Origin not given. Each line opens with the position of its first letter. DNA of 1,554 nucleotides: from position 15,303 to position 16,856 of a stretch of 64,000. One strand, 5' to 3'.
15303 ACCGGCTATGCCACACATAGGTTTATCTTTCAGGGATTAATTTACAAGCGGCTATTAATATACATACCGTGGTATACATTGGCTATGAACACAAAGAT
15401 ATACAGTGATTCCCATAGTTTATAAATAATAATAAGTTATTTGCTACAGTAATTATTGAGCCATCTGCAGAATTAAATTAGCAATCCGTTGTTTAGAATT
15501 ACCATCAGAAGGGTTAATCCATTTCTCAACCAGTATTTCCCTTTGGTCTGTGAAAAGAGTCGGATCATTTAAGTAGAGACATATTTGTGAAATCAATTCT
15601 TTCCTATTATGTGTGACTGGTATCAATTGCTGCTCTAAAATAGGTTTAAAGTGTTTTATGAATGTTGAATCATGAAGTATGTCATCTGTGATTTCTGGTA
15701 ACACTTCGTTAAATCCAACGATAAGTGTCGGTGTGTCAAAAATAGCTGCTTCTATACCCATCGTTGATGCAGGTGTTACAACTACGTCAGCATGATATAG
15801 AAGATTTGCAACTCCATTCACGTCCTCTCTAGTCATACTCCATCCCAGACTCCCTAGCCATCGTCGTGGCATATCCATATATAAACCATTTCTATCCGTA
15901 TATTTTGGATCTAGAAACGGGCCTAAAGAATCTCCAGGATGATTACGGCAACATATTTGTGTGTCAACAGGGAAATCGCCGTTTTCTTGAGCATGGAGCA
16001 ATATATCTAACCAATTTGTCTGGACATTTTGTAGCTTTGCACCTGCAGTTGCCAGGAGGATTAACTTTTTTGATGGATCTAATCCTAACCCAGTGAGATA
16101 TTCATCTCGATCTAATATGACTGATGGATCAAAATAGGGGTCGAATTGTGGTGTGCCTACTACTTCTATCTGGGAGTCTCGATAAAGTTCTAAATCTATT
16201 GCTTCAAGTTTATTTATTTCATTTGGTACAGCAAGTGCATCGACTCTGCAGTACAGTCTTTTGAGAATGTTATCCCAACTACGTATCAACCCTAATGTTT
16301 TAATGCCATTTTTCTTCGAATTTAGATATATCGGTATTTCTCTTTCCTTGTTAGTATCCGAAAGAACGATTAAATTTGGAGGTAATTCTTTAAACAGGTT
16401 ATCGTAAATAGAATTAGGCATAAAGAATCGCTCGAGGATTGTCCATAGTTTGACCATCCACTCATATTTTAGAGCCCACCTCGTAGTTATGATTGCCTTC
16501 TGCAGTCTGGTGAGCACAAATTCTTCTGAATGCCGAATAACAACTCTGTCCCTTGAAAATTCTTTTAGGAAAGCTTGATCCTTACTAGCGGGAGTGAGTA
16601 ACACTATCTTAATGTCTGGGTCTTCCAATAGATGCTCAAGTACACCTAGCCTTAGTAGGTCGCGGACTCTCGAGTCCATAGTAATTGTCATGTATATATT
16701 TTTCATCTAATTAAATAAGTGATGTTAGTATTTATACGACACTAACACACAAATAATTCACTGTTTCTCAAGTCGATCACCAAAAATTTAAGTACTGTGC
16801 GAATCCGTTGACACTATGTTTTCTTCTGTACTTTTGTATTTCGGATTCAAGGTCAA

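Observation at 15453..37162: Three paralogous uncharacterised GT-B-like proteins, one per nonulosonate module: candidate new CMP-nonulosonate transferases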

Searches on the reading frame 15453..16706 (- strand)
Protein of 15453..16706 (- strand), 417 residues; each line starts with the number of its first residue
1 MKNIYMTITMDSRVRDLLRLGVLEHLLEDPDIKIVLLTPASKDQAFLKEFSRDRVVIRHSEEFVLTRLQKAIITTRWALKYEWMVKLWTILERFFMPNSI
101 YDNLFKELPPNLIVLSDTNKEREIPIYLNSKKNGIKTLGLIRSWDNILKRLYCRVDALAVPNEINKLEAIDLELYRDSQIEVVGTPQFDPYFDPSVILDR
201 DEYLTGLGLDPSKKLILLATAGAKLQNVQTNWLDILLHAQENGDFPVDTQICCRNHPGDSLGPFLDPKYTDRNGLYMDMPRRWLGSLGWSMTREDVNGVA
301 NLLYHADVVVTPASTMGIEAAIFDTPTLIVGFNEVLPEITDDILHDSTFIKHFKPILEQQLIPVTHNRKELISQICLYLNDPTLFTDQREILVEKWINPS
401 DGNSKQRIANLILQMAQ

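Call 4: search_protein_families(library=pfam, proteins=[window:15453-16706:-], max_evalue=1)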
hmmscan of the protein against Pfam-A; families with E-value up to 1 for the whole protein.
window:15453-16706:- (417 aa): 1 family
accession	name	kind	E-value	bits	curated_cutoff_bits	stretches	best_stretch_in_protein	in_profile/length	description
PF04464.20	Glyphos_transf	-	0.0016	17.9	22.1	1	363-413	316-366/367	CDP-Glycerol:Poly(glycerophosphate) glycerophosphotransferase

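Call 5: search_protein_families(library=ncbifam, proteins=[window:15453-16706:-], max_evalue=1)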
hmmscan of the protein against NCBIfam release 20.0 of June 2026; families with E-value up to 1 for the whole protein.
window:15453-16706:- (417 aa): 3 families
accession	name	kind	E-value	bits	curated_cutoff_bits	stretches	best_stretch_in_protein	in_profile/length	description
NF046086.1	BFO_1060_trans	domain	1.3e-11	44.3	200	2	295-415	257-363/365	BFO_1060 family glycosyltransferase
TIGR04396.2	surf_polysacc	subfamily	0.0075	15.5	125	1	299-415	257-362/427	surface carbohydrate biosynthesis protein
NF041711.1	TagprimaseTarB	equivalog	0.02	14.2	500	1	299-334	261-296/362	teichoic acid glycerol-phosphate primase TarB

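Call 18: find_homologous_proteins(query=window:15453-16706:-, max_evalue=0.00001)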
Query window:15453-16706:- (417 aa): 49 proteins with E <= 0.00001 among 6082 candidates.
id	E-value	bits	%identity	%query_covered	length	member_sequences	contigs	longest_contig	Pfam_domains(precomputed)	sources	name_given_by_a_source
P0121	3.1e-277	937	100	99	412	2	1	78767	-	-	-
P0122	5.0e-231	785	83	98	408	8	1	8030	-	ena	-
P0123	3.5e-172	591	62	100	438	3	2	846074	-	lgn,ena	-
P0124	1.0e-158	547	58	100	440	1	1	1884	PF04464.21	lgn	-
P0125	4.5e-130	453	50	99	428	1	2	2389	PF04464.21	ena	-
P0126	3.3e-121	423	48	99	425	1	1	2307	PF02350.26,PF04464.21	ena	-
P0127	2.3e-120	421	47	100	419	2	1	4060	-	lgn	-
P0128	1.5e-109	385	46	100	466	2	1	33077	PF04464.21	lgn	-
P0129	2.1e-95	339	43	99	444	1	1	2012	-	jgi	jgi:hypothetical protein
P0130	1.1e-94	336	43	100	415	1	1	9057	PF04464.21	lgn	-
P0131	1.7e-92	329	41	96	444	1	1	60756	PF02350.26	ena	-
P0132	7.0e-92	327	41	99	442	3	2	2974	-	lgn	-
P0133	5.2e-90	321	42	99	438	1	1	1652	-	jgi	jgi:hypothetical protein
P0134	4.7e-89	318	42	97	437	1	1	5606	-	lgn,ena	-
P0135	1.9e-87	312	41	99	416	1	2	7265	PF04464.21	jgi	jgi:hypothetical protein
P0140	1.0e-83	300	39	99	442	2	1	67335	PF02350.26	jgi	jgi:hypothetical protein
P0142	2.9e-77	279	39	92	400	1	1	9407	PF02350.26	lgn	-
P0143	6.4e-74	268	36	100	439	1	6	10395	PF04464.21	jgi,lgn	-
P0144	1.2e-72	264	37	100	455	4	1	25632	PF04464.21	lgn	-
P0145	5.3e-72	261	36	99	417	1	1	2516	PF04464.21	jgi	jgi:hypothetical protein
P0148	7.3e-66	241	35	100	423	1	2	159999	PF04464.21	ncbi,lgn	-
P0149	7.1e-64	235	34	100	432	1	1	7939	PF04464.21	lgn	-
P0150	2.2e-63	233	34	100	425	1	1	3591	PF04464.21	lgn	-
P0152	5.3e-61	225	34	100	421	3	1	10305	PF04464.21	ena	-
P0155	4.6e-59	219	32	100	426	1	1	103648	PF04464.21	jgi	jgi:hypothetical protein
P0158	3.5e-40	157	29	99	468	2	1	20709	PF04464.21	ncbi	-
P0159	1.3e-39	155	29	99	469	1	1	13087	PF04464.21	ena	-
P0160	1.6e-39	154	28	99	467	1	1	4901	PF02350.26,PF04464.21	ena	-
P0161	2.2e-36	144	29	98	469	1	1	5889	PF04464.21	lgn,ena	-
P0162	5.2e-36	143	28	92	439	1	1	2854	PF04464.21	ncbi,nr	ncbi:MAG TPA: CDP-glycerol glycerophosphotransferase family protein, partial [Vicinamibacterales bac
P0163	9.1e-36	142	28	94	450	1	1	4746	PF04464.21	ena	-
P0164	4.0e-35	140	28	96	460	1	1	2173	PF04464.21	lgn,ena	-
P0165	2.0e-29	121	27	100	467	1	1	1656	PF04464.21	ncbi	-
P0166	1.9e-26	111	26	99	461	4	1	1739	PF04464.21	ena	-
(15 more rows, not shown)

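Call 31: search_solved_structures(query=A3, max_evalue=1, show_alignments=1)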
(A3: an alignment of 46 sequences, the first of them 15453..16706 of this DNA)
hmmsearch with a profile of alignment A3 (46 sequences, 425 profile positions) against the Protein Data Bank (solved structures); distinct sequences matched with E-value up to 1: 1.
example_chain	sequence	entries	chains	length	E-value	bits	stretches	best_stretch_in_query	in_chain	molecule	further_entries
8va1_A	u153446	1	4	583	0.012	17.7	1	286-410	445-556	Teichoic acid ribitol-phosphate polymerase TarL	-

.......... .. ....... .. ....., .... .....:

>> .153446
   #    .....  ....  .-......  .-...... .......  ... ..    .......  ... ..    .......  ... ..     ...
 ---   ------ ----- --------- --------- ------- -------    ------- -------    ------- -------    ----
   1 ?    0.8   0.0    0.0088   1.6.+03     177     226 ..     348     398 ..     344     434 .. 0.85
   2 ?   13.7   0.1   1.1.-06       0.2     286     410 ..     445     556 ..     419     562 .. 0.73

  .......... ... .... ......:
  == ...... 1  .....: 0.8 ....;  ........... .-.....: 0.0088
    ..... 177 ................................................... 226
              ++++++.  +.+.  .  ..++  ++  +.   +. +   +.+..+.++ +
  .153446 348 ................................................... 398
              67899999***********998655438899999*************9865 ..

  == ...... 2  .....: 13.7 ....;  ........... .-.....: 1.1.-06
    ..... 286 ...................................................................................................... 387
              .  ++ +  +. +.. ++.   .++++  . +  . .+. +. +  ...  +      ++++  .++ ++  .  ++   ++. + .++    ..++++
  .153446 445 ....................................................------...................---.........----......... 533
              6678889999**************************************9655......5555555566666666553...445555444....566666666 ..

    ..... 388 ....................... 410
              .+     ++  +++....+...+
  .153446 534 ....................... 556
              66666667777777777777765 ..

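Call 56: find_encoding_contigs(protein=P0123, flank=10000, max_places=1)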
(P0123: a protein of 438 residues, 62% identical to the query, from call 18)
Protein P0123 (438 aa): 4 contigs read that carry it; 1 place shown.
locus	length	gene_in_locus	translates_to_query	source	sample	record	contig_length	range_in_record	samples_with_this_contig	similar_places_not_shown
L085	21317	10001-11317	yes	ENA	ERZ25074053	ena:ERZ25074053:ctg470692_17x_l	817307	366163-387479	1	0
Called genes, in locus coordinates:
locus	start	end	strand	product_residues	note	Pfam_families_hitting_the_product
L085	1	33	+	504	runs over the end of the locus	-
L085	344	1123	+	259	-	PF05050:Methyltransf_21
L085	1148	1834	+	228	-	PF13489:Methyltransf_23 (weak), PF13847:Methyltransf_31 (faint), PF08241:Methyltransf_11, PF13649:Methyltransf_25 (weak), PF03269:DUF268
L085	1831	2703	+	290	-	-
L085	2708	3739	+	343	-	PF03102:NeuB, PF08666:SAF (weak)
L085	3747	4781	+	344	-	PF00389:2-Hacid_dh, PF02826:2-Hacid_dh_C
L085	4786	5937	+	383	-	PF02350:Epimerase_2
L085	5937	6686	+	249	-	PF02348:CTP_transf_3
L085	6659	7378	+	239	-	-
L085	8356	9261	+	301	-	-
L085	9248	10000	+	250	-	PF13489:Methyltransf_23, PF08241:Methyltransf_11, PF08242:Methyltransf_12, PF13649:Methyltransf_25, PF13847:Methyltransf_31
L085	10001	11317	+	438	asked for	-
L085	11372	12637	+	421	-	PF13439:Glyco_transf_4, PF13579:Glyco_trans_4_4, PF20706:GT4-conflict, PF00534:Glycos_transf_1, PF13692:Glyco_trans_1_4, PF13524:Glyco_trans_1_2 (weak)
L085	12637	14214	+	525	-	PF04932:Wzy_C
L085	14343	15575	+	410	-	PF13439:Glyco_transf_4, PF13579:Glyco_trans_4_4, PF00534:Glycos_transf_1, PF13692:Glyco_trans_1_4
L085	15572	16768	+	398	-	PF13439:Glyco_transf_4, PF13579:Glyco_trans_4_4, PF20706:GT4-conflict (weak), PF00534:Glycos_transf_1, PF13692:Glyco_trans_1_4, PF13524:Glyco_trans_1_2 (weak)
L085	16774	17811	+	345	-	PF01408:GFO_IDH_MocA, PF22725:GFO_IDH_MocA_C3, PF02894:GFO_IDH_MocA_C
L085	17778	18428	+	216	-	PF00132:Hexapep, PF25084:LbH_EIF2B, PF25087:GMPPB_C (weak), PF14602:Hexapep_2 (weak), PF00132:Hexapep (weak), PF14602:Hexapep_2 (weak)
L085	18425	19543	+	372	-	PF01041:DegT_DnrJ_EryC1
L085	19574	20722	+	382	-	PF13439:Glyco_transf_4, PF13579:Glyco_trans_4_4, PF20706:GT4-conflict, PF00534:Glycos_transf_1, PF13692:Glyco_trans_1_4, PF13524:Glyco_trans_1_2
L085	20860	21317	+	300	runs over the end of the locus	PF01073:3Beta_HSD, PF01370:Epimerase, PF02719:Polysacc_synt_2, PF04321:RmlD_sub_bind, PF13460:NAD_binding_10, PF16363:GDP_Man_Dehyd, PF07993:NAD_binding_4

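Call 63: search_protein_families(library=ncbifam, alignment_id=A3, max_evalue=0.001)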
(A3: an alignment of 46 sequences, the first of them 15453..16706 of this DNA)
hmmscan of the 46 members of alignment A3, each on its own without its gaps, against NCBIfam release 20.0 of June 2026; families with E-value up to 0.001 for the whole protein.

A. member 1, window:15453-16706:- (417 aa): 1 family
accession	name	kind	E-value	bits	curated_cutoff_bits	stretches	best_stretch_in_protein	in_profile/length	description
NF046086.1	BFO_1060_trans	domain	1.3e-11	44.3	200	1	295-415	257-363/365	BFO_1060 family glycosyltransferase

B. families by the number of members that match (of 46 scanned): 5 families
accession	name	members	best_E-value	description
NF046086.1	BFO_1060_trans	46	3.2e-20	BFO_1060 family glycosyltransferase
TIGR04396.2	surf_polysacc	13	1.6e-08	surface carbohydrate biosynthesis protein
NF041711.1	TagprimaseTarB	13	1.1e-06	teichoic acid glycerol-phosphate primase TarB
NF041712.1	techglyph_taseTarF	3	7.6e-05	teichoic acid glycerol-phosphate transferase TarF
NF041713.1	Tar_polymTarL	2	5.9e-05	teichoic acid ribitol-phosphate polymerase TarL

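Call 70: search_dna_similar(query=window:15453-16706:-, collection=plasmids, mode=protein, max_evalue=0.1, max_rows=25)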
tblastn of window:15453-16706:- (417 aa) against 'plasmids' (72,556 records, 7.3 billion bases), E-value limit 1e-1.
Records with a match: 42; places in all: 42; records where one place covers at least 80% of the query: 0.
Best place of each record, by identity: <60% 42.
By first word of the organism name: Bacillus 39; Priestia 2; Rhizobium 1.
By predicted mobility (MOB-suite, as given by PLSDB): non-mobilizable 29; conjugative 10; mobilizable 3.
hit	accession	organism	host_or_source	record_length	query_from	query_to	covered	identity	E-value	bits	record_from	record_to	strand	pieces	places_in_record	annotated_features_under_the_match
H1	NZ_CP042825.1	Rhizobium sp. WL3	Wheat,phyllosphere swab,leaves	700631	102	415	75%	22.5%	1e-11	74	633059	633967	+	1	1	hypothetical protein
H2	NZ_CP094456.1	Bacillus sp. ZJS3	cell culture,biological soil crust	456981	178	413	57%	25.9%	3e-4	51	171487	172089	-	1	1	CDP-glycerol glycerophosphotransferase family protein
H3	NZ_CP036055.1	Bacillus toyonensis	cell culture,soil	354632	177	412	57%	25.5%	2e-4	52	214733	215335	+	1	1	CDP-glycerol glycerophosphotransferase family protein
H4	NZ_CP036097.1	Bacillus toyonensis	cell culture,soil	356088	177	412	57%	25.5%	2e-4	52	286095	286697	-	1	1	CDP-glycerol glycerophosphotransferase family protein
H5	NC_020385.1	Bacillus thuringiensis serovar thuringiensis str. IS5056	-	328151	177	412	57%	25.3%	6e-5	53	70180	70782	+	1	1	CDP-glycerol glycerophosphotransferase family protein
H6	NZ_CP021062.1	Bacillus thuringiensis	Environment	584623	177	412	57%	25.3%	6e-5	53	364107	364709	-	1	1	CDP-glycerol glycerophosphotransferase family protein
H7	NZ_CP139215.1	Bacillus cereus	environmental samples,soil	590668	177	412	57%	25.3%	8e-5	53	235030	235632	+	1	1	CDP-glycerol glycerophosphotransferase family protein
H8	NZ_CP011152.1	Bacillus cereus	cell culture,soil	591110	177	412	57%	25.3%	8e-5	53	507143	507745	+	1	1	CDP-glycerol glycerophosphotransferase family protein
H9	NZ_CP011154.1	Bacillus cereus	cell culture,soil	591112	177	412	57%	25.3%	8e-5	53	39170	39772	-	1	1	CDP-glycerol glycerophosphotransferase family protein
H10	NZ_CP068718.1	Bacillus cereus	single cell,oral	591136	177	412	57%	25.3%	8e-5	53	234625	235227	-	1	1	CDP-glycerol glycerophosphotransferase family protein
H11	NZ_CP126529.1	Bacillus toyonensis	bacterial isolate,semidesertic area ...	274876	179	412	56%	24.9%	2e-3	48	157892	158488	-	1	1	CDP-glycerol glycerophosphotransferase family protein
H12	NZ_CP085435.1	Priestia megaterium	single cell,soil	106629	177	334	38%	28.5%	1e-4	52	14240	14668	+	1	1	CDP-glycerol glycerophosphotransferase family protein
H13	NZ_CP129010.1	Priestia aryabhattai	mixed culture,sea water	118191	177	334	38%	28.5%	2e-4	51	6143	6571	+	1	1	CDP-glycerol glycerophosphotransferase family protein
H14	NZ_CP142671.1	Bacillus albus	cell culture,soil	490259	177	329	37%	27.5%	2e-3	48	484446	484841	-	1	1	CDP-glycerol glycerophosphotransferase family protein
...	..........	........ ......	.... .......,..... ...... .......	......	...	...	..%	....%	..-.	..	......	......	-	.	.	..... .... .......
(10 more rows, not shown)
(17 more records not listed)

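Call 71: get_annotated_region(hit=H5, flank=9000)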
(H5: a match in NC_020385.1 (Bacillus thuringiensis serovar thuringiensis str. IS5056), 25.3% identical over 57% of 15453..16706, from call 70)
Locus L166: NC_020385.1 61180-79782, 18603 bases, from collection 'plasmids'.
description: Bacillus thuringiensis serovar thuringiensis str. IS5056 plasmid pIS56-328, complete sequence
organism: Bacillus thuringiensis serovar thuringiensis str. IS5056 (NCBI taxid 1286404)
taxonomy: Bacteria; Bacillota; Bacilli; Bacillales; Bacillaceae; Bacillus; Bacillus thuringiensis; Bacillus thuringiensis serovar thuringiensis str. IS5056
host: -; source: -; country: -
typing (MOB-suite, as given by PLSDB): non-mobilizable; replicon rep_cluster_1721
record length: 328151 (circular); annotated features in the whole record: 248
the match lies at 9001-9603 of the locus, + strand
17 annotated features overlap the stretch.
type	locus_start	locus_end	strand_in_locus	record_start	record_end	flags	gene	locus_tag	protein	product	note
CDS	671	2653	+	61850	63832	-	-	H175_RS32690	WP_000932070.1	methyl-accepting chemotaxis protein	GO:0006935 - chemotaxis [Evidence IEA]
CDS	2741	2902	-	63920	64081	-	-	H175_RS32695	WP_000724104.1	Phr family secreted Rap phosphatase inhibitor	-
CDS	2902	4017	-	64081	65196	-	-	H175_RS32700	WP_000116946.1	Rap family tetratricopeptide repeat protein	-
CDS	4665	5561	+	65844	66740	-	bamE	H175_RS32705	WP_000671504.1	outer membrane protein assembly factor BamE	-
CDS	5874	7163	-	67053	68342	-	-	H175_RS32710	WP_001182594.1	glycosyltransferase family 2 protein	-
CDS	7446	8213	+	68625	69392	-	-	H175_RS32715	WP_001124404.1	glycosyltransferase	-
CDS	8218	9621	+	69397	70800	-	-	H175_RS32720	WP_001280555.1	CDP-glycerol glycerophosphotransferase family protein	-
CDS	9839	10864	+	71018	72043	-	-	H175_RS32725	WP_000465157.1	SDR family NAD(P)-dependent oxidoreductase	-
CDS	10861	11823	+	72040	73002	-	-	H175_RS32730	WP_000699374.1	NAD-dependent epimerase/dehydratase family protein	-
CDS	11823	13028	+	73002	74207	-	pseC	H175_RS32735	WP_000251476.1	UDP-4-amino-4, 6-dideoxy-N-acetyl-beta-L-altrosamine transaminase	-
CDS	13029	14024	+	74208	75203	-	-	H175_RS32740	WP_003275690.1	SAF domain-containing protein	-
CDS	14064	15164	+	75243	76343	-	pseG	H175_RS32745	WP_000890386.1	UDP-2,4-diacetamido-2,4, 6-trideoxy-beta-L-altropyranose hydrolase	-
CDS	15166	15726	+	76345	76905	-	pseH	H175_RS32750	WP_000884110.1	UDP-4-amino-4, 6-dideoxy-N-acetyl-beta-L-altrosamine N-acetyltransferase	GO:0009058 - biosynthetic process [Evidence IEA]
CDS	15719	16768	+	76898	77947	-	pseI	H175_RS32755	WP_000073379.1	pseudaminic acid synthase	-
CDS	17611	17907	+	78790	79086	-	-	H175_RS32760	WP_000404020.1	hypothetical protein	-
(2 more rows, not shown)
